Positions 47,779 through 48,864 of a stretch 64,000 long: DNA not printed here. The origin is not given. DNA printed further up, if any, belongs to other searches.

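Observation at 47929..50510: Sugar-activation cassette: ManC-like nucleotidyltransferase with degenerate Gly loop + GHMP kinase + Cof-type phosphatase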

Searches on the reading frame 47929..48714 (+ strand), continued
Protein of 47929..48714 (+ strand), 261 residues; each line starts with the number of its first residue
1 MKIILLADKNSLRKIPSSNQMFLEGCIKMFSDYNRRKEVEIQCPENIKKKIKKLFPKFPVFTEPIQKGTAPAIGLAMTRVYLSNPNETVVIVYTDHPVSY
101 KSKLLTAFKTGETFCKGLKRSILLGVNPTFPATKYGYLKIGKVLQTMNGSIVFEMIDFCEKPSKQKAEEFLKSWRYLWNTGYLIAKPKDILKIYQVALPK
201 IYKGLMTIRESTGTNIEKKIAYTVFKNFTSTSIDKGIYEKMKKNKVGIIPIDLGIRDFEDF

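Call 63: search_protein_families(library=pfam, proteins=[L002:7863-9977:+, L004:4294-6513:+, L004:6522-7874:+, L004:10582-11385:+, L004:13934-15001:+], max_evalue=0.01)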
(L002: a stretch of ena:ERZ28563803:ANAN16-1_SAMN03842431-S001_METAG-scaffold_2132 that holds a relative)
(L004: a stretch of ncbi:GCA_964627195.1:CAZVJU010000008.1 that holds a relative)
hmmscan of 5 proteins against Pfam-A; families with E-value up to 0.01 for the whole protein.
L002:7863-9977:+ (704 aa): 4 families
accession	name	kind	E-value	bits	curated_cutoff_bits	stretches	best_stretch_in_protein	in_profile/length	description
PF02878.22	PGM_PMM_I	-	1.5e-20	73.7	22.5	2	142-224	53-134/138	Phosphoglucomutase/phosphomannomutase, alpha/beta/alpha domain I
PF02880.22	PGM_PMM_III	-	2.3e-15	57.1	20.7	1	361-490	1-115/115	Phosphoglucomutase/phosphomannomutase, alpha/beta/alpha domain III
PF02879.22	PGM_PMM_II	-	9.8e-12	45.8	29.3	1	252-352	2-101/103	Phosphoglucomutase/phosphomannomutase, alpha/beta/alpha domain II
PF00408.26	PGM_PMM_IV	-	0.004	17.6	23.1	0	568-586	34-51/68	Phosphoglucomutase/phosphomannomutase, C-terminal domain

L004:4294-6513:+ (739 aa): 4 families
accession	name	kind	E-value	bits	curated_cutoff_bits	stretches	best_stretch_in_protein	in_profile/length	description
PF02878.22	PGM_PMM_I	-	3.3e-06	27.3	22.5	1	97-215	18-133/138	Phosphoglucomutase/phosphomannomutase, alpha/beta/alpha domain I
PF02879.22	PGM_PMM_II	-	1e-05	26.4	29.3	0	253-312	3-56/103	Phosphoglucomutase/phosphomannomutase, alpha/beta/alpha domain II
PF02880.22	PGM_PMM_III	-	3.7e-05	24.3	20.7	1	431-542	15-81/115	Phosphoglucomutase/phosphomannomutase, alpha/beta/alpha domain III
PF23614.1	DUF7141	-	0.0053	16.9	27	0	211-249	2-39/61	Domain of unknown function (DUF7141)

L004:6522-7874:+ (450 aa): 3 families
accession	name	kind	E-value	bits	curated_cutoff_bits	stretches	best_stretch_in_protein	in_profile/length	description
PF02878.22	PGM_PMM_I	-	5.1e-25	88.2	22.5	1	6-139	2-136/138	Phosphoglucomutase/phosphomannomutase, alpha/beta/alpha domain I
PF02880.22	PGM_PMM_III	-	2.5e-19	69.9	20.7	1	262-362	2-113/115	Phosphoglucomutase/phosphomannomutase, alpha/beta/alpha domain III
PF02879.22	PGM_PMM_II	-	2.5e-17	63.8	29.3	1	176-257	20-103/103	Phosphoglucomutase/phosphomannomutase, alpha/beta/alpha domain II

L004:10582-11385:+ (267 aa): 1 family
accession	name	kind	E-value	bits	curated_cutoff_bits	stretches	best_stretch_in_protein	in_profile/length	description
PF00459.30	Inositol_P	-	7.4e-54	183.5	27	1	8-242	10-252/271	Inositol monophosphatase family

L004:13934-15001:+ (355 aa): 2 families
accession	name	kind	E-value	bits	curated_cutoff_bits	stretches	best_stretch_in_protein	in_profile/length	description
PF10432.14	bact-PGI_C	-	3.6e-28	98.8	24.5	1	201-351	1-151/151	Bacterial phospho-glucose isomerase C-terminal SIS domain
PF01380.27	SIS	-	4.2e-06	27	25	1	44-124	4-88/131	SIS domain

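Call 71: search_solved_structures(query=A2, max_evalue=0.00001, show_alignments=1)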
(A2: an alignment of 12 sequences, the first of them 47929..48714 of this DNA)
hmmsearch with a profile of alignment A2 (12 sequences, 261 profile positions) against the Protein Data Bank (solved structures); distinct sequences matched with E-value up to 0.00001: 3.
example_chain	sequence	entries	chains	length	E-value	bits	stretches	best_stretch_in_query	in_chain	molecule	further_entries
2x5s_A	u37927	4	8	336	9.5e-31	110.2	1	19-257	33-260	MANNOSE-1-PHOSPHATE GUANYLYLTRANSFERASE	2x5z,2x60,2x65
2cu2_A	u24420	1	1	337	1.5e-15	60.3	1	19-246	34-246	putative mannose-1-phosphate guanylyl transferase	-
2qh5_A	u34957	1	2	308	2e-13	53.4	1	49-240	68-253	Mannose-6-phosphate isomerase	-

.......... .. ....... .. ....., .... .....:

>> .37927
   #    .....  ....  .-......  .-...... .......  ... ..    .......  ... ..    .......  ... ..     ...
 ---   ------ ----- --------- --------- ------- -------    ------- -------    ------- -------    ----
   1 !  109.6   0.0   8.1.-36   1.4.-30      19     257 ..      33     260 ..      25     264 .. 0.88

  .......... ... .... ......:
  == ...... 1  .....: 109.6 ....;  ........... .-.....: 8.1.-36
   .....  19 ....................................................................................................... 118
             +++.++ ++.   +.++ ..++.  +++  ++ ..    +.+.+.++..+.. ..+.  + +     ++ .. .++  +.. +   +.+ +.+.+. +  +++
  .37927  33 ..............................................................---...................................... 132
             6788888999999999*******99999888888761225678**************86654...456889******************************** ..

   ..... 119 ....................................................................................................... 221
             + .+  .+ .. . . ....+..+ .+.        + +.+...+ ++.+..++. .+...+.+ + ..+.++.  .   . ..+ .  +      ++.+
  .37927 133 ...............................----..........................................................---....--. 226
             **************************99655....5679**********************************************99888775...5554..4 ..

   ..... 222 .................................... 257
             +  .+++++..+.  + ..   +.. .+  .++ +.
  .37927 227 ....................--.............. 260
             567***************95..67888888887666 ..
